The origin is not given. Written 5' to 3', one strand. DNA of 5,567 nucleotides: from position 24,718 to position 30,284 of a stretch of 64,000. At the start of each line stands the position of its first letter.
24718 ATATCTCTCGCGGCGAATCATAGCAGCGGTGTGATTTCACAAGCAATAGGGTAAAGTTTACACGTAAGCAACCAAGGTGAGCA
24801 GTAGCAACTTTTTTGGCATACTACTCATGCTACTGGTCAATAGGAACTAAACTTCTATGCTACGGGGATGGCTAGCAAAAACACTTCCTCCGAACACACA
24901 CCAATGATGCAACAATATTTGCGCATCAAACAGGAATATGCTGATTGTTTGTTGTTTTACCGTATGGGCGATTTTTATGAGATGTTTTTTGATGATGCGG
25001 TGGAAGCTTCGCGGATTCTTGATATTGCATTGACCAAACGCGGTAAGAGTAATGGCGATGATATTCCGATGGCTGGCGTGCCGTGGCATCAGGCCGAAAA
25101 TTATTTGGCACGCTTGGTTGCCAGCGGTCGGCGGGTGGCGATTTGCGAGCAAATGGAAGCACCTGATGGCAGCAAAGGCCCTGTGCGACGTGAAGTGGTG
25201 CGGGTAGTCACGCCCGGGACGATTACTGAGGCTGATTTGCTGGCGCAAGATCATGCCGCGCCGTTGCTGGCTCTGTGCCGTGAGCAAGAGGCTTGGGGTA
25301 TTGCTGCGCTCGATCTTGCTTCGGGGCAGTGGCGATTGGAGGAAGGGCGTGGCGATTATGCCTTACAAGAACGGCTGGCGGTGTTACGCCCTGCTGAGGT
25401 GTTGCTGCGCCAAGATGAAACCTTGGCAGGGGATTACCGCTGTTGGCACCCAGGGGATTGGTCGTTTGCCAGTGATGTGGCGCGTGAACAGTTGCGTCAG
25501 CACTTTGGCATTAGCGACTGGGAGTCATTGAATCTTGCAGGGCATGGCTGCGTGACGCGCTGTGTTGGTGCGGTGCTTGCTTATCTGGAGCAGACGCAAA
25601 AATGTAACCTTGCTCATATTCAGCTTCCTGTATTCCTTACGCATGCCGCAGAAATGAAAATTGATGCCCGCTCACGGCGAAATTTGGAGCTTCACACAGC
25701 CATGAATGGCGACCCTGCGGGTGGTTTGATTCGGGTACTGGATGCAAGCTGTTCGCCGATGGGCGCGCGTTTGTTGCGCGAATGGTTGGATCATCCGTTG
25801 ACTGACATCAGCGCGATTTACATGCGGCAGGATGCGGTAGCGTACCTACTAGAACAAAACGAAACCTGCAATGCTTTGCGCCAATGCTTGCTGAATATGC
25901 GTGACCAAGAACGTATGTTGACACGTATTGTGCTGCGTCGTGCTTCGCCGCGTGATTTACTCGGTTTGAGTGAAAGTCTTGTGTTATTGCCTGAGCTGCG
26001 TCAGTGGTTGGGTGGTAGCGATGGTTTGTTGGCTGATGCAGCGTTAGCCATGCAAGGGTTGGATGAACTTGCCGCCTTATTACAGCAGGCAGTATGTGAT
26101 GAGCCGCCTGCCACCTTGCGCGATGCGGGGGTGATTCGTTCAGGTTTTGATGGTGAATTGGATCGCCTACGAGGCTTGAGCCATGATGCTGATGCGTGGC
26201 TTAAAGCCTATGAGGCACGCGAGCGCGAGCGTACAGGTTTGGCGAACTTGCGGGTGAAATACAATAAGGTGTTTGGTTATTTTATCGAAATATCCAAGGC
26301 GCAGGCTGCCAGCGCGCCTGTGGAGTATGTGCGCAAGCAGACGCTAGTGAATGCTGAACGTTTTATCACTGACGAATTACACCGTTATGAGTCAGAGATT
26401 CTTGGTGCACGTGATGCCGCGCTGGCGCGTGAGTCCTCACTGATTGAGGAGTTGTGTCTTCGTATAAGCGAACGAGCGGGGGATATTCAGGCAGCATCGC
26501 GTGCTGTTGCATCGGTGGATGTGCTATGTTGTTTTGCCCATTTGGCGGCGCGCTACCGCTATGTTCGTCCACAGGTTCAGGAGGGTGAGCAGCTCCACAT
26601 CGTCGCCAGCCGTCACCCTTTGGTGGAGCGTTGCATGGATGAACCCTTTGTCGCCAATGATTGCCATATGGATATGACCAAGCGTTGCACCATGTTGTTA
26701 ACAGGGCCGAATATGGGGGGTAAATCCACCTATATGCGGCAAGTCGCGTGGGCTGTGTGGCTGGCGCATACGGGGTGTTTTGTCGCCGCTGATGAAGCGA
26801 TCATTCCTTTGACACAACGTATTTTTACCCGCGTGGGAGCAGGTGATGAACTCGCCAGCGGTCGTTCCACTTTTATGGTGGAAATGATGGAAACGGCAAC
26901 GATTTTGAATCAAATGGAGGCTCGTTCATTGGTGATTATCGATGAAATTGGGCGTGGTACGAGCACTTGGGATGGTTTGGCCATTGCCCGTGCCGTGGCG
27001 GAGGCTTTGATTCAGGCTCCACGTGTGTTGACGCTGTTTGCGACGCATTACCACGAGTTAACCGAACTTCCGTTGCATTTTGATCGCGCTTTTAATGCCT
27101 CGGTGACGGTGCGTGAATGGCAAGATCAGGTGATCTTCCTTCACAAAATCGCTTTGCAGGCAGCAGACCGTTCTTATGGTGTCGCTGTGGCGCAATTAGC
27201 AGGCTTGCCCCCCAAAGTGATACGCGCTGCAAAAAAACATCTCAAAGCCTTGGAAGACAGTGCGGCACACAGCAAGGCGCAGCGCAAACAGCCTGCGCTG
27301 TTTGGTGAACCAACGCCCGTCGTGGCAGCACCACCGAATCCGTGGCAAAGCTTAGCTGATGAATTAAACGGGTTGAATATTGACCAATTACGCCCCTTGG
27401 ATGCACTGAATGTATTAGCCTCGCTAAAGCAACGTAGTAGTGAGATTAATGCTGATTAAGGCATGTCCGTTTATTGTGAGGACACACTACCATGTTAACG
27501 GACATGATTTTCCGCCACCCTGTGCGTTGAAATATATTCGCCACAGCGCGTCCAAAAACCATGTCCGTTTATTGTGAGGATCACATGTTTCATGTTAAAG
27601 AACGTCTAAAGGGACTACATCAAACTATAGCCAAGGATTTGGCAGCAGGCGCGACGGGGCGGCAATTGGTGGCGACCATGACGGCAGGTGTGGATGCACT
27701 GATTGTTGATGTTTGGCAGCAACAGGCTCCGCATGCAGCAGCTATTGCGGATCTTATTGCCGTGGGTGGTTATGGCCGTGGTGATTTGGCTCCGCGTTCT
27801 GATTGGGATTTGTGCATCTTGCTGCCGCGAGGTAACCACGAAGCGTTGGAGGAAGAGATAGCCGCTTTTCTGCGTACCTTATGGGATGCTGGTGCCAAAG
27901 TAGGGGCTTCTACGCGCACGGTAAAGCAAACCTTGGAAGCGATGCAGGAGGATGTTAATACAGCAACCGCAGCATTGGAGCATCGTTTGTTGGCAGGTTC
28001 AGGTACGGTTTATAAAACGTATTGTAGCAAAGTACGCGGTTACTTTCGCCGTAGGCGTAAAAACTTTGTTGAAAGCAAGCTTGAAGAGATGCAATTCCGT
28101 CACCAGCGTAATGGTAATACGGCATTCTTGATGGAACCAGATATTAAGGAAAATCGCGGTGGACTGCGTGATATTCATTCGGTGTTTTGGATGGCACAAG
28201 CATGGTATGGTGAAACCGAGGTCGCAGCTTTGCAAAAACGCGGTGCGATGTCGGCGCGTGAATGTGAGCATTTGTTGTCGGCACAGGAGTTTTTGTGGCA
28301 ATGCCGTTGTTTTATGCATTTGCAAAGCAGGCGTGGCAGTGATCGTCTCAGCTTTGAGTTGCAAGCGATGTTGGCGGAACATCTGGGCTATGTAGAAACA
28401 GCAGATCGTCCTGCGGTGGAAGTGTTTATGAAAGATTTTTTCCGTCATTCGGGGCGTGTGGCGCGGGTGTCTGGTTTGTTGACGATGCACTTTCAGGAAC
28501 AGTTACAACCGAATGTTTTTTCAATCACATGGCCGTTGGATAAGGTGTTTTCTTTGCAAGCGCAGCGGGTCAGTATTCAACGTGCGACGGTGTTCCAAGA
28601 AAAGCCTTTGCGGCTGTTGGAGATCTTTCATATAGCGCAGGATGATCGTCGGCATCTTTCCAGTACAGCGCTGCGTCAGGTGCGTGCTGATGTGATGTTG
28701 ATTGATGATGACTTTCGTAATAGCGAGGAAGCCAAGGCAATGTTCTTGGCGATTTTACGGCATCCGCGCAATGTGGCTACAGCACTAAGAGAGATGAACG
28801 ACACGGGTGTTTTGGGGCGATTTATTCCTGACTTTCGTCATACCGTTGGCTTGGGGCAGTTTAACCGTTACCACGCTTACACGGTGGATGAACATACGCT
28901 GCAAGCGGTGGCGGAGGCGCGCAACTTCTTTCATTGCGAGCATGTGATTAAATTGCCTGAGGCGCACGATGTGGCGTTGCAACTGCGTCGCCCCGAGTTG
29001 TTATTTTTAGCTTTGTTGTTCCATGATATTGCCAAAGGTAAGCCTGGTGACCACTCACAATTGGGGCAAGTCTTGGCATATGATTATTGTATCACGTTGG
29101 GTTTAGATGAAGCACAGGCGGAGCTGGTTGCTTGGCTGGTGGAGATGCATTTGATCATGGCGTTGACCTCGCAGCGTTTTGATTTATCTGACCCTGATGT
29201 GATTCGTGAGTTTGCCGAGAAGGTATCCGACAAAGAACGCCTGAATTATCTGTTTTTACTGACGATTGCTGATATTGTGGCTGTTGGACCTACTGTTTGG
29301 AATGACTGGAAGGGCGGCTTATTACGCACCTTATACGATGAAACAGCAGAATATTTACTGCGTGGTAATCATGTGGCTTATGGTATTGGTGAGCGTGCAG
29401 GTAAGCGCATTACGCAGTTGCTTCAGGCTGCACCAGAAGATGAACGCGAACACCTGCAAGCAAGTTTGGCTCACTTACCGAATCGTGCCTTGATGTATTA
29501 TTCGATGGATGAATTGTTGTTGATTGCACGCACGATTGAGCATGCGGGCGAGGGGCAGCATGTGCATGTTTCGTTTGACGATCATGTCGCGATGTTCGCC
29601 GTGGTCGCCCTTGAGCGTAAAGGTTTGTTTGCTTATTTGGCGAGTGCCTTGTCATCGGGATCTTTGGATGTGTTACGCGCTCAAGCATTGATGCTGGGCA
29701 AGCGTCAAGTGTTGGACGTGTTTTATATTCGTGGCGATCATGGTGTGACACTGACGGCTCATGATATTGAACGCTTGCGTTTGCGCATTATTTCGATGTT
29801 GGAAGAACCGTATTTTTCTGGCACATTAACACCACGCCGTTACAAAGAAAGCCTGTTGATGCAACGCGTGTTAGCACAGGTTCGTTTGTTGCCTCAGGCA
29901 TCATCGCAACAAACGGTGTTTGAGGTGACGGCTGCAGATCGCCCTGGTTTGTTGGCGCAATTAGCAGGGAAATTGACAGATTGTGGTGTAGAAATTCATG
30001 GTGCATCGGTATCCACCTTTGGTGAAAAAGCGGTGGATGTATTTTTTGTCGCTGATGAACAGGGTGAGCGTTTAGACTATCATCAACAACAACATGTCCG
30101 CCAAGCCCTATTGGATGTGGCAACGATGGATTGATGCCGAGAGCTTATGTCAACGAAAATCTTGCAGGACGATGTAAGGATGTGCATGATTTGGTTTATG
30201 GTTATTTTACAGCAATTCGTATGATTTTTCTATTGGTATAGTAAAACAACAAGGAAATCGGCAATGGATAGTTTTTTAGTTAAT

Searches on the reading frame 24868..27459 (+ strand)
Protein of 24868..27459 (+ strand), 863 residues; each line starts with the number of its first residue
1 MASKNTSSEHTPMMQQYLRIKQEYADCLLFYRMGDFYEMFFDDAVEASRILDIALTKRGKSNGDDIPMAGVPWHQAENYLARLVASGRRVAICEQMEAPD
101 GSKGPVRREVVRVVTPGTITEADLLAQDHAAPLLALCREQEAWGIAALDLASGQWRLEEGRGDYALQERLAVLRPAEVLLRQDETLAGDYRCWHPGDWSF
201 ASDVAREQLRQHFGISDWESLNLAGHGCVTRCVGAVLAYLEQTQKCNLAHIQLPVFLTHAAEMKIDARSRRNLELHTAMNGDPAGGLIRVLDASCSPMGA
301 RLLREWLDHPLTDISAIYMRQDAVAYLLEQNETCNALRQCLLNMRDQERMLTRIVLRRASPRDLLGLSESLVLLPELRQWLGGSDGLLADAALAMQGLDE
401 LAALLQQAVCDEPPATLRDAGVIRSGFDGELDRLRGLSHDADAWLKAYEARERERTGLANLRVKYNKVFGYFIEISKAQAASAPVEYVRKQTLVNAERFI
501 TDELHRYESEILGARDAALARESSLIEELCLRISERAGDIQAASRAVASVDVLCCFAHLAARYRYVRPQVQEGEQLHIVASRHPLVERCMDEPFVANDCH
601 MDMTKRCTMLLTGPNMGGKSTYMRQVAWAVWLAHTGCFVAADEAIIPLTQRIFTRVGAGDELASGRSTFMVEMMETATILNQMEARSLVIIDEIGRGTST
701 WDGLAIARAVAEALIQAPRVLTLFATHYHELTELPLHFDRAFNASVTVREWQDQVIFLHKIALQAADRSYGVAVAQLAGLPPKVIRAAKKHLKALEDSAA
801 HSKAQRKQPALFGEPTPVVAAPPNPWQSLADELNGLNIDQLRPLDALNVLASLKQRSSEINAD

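Call 40: search_protein_families(library=pfam, proteins=[window:24868-27459:+], max_evalue=0.00001)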
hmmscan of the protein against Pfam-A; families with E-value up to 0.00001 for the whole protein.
window:24868-27459:+ (863 aa): 5 families
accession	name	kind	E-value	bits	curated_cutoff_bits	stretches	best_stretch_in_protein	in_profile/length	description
PF00488.27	MutS_V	-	6e-75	251.8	30.2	1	609-796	1-188/188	MutS domain V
PF05192.23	MutS_III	-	3.5e-45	155.2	34.1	1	269-557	2-194/194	MutS domain III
PF01624.25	MutS_I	-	3.7e-45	153.2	20.6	1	11-122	1-112/113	MutS domain I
PF05190.23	MutS_IV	-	3.8e-27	94.8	22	1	426-516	1-91/92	MutS family domain IV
PF05188.22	MutS_II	-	3.6e-14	53.7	25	1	133-252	3-133/133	MutS domain II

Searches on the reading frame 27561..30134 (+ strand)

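Call 40: search_protein_families(library=pfam, proteins=[window:27561-30134:+], max_evalue=0.00001)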
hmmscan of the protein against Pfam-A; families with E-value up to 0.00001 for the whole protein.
window:27561-30134:+ (857 aa): 3 families
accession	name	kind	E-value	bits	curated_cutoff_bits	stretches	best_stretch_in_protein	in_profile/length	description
PF08335.16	GlnD_UR_UTase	-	9e-39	133.2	21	1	169-305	2-138/141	GlnD PII-uridylyltransferase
PF01842.31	ACT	-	3.1e-08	33.7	27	1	786-835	2-53/66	ACT domain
PF01966.28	HD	-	3.2e-08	34.3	22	1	458-573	4-113/116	HD domain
